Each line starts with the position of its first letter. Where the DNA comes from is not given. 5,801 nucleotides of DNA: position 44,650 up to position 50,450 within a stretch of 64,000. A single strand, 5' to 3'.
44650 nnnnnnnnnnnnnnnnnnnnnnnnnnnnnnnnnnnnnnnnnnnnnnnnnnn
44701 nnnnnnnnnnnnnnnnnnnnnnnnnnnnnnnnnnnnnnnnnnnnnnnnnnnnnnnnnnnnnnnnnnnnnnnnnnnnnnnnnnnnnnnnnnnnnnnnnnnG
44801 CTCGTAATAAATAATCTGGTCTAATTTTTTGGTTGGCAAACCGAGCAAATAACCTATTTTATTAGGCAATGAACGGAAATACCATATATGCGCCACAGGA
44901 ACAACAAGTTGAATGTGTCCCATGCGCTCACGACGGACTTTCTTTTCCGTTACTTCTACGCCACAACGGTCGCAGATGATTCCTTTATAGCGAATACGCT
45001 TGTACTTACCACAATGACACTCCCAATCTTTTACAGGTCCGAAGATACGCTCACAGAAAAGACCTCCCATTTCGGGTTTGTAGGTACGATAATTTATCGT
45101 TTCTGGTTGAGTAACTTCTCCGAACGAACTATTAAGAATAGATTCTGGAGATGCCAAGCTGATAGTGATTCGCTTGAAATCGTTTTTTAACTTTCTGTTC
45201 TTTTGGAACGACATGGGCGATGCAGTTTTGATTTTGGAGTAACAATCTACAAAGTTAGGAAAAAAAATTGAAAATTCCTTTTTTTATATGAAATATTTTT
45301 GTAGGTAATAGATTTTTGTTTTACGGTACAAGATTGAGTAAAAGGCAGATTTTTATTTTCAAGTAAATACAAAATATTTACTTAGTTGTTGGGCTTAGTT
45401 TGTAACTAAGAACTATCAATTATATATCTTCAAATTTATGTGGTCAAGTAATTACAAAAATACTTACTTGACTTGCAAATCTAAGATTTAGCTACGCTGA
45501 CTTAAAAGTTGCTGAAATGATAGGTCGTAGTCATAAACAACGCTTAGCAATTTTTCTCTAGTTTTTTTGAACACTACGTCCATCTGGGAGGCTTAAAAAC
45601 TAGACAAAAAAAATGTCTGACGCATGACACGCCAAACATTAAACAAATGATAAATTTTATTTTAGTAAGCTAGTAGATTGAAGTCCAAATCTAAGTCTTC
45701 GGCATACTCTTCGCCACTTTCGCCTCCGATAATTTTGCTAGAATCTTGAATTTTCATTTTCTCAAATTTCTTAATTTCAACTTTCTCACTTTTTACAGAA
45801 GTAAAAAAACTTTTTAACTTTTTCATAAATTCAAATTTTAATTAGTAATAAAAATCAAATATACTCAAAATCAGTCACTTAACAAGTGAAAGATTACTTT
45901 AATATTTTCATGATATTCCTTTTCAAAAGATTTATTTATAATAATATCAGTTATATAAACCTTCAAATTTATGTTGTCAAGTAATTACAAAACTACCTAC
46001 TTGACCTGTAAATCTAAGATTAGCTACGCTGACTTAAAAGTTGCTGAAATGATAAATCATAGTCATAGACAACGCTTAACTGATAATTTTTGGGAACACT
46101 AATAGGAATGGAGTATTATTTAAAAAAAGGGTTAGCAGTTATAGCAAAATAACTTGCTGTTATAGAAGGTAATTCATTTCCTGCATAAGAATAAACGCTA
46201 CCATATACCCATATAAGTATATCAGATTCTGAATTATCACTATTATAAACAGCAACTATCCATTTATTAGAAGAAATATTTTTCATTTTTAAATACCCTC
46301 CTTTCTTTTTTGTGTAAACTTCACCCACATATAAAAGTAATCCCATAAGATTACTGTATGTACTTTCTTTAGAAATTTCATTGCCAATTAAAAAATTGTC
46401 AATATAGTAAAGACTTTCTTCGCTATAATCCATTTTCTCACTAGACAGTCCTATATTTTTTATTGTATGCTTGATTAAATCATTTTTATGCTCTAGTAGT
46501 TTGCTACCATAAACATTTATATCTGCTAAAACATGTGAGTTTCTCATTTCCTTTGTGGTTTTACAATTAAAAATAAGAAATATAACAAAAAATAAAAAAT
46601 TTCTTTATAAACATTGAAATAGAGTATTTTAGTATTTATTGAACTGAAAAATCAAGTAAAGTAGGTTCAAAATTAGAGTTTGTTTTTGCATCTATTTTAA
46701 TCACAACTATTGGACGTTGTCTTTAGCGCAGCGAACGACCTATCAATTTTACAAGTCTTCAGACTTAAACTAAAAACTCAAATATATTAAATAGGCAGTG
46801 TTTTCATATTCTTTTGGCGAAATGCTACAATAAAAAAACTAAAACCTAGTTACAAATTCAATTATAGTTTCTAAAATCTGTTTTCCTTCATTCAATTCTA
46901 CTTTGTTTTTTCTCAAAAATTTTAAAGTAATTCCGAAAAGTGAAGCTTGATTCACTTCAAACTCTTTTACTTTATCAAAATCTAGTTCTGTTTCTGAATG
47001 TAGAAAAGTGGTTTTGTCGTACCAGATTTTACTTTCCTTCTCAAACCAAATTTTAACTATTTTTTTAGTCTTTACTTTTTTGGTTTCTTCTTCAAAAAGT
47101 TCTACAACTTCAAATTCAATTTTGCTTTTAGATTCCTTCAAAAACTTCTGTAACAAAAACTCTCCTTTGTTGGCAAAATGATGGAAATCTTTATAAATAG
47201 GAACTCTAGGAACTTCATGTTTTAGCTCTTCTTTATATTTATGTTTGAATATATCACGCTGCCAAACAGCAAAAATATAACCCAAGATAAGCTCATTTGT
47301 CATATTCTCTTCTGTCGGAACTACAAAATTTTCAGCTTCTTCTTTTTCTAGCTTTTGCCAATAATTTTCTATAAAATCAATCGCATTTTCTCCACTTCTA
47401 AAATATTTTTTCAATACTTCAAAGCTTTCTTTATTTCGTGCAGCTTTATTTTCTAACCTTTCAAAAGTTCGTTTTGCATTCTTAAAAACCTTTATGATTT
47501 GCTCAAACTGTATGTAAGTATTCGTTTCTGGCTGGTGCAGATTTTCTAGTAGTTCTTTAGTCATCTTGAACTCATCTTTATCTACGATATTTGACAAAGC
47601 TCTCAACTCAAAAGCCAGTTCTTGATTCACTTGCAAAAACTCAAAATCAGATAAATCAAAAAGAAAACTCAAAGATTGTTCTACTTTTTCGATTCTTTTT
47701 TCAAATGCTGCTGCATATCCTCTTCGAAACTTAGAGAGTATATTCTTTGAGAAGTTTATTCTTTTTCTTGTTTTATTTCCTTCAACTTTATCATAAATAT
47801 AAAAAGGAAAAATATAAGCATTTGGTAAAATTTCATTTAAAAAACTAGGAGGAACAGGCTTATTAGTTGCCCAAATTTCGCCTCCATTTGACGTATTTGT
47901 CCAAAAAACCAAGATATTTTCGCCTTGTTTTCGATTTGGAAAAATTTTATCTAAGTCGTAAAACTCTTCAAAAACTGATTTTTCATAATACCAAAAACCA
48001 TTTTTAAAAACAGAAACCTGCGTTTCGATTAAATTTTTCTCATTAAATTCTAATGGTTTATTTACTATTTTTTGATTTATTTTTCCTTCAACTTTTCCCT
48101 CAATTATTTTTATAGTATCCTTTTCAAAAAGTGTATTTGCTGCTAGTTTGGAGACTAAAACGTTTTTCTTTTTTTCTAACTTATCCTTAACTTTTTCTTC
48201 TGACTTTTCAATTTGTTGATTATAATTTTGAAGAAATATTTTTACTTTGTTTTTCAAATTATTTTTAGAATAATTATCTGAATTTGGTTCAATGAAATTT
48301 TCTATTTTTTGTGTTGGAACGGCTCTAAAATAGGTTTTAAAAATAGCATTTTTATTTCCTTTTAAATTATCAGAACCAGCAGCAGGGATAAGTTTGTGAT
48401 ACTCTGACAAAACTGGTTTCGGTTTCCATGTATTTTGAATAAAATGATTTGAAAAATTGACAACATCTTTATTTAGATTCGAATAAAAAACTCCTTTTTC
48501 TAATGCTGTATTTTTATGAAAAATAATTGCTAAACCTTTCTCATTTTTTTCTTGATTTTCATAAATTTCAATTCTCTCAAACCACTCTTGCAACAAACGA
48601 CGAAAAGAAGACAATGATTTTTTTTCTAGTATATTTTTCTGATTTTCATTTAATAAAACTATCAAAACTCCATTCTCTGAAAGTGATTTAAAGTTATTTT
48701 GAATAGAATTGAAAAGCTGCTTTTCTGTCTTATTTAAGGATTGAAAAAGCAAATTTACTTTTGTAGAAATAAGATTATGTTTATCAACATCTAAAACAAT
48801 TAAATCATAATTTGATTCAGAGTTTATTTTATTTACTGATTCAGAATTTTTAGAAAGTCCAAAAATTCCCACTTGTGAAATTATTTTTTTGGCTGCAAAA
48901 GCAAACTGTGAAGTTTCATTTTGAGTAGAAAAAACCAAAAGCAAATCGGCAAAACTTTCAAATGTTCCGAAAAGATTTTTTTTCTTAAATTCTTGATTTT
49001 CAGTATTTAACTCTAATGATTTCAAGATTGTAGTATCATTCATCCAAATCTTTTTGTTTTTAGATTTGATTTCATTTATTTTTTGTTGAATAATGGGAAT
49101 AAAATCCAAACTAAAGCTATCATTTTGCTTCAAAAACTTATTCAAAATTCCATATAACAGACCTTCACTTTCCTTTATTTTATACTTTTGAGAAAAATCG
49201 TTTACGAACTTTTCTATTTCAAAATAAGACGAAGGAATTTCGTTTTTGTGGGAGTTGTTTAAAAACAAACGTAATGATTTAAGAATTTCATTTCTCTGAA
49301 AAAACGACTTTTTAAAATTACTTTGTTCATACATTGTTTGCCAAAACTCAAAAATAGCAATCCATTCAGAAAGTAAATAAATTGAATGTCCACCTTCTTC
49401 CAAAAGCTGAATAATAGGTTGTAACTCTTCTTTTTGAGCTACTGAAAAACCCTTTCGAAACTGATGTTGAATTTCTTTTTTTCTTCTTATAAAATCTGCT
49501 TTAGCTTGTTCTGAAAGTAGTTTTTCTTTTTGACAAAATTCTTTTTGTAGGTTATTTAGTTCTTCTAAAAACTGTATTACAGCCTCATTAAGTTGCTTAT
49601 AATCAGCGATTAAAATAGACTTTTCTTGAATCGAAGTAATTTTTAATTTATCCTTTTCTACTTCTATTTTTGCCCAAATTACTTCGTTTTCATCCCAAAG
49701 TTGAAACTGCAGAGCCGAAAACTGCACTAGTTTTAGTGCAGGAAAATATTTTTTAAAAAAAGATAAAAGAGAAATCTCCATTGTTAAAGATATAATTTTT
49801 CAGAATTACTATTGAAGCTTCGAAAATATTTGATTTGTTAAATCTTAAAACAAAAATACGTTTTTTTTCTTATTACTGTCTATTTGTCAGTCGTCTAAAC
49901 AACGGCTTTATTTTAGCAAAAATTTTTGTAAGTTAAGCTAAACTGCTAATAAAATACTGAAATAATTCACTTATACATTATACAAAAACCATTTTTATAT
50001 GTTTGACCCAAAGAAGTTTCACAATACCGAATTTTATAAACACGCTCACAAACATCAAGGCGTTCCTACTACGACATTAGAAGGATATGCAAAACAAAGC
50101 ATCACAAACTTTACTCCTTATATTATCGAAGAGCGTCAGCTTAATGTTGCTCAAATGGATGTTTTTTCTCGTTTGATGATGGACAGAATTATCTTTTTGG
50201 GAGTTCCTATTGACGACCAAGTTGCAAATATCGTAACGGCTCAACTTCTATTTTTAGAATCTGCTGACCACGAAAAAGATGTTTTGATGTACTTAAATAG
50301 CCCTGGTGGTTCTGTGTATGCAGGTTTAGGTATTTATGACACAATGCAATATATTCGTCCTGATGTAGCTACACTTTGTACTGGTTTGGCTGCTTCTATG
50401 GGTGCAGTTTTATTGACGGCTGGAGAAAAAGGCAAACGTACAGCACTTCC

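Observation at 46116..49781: Co-oriented 143-aa ORFan and 980-aa lysine-rich hypothetical protein in the repeat-delimited island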

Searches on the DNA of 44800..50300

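Call 66: search_rna_families(source=window, start=44800, end=50300, threshold=evalue, max_evalue=1)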
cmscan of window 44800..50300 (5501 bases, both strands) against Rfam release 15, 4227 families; matches with E-value up to 1: 1.
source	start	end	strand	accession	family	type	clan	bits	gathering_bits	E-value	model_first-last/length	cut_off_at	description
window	45107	45179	+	RF02089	CLRN1-AS1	Gene; lncRNA;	-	17.7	48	0.37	1-79/79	no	CLRN1 antisense RNA 1 conserved region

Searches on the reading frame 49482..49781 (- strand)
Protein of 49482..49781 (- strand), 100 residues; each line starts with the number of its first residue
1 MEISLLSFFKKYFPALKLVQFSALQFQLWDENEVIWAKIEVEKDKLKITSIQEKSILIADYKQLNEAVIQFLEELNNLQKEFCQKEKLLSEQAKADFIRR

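Call 91: search_protein_families(library=pfam, proteins=[window:49482-49781:-], max_evalue=10)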
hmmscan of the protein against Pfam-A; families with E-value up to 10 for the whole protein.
window:49482-49781:- (100 aa): 0 families
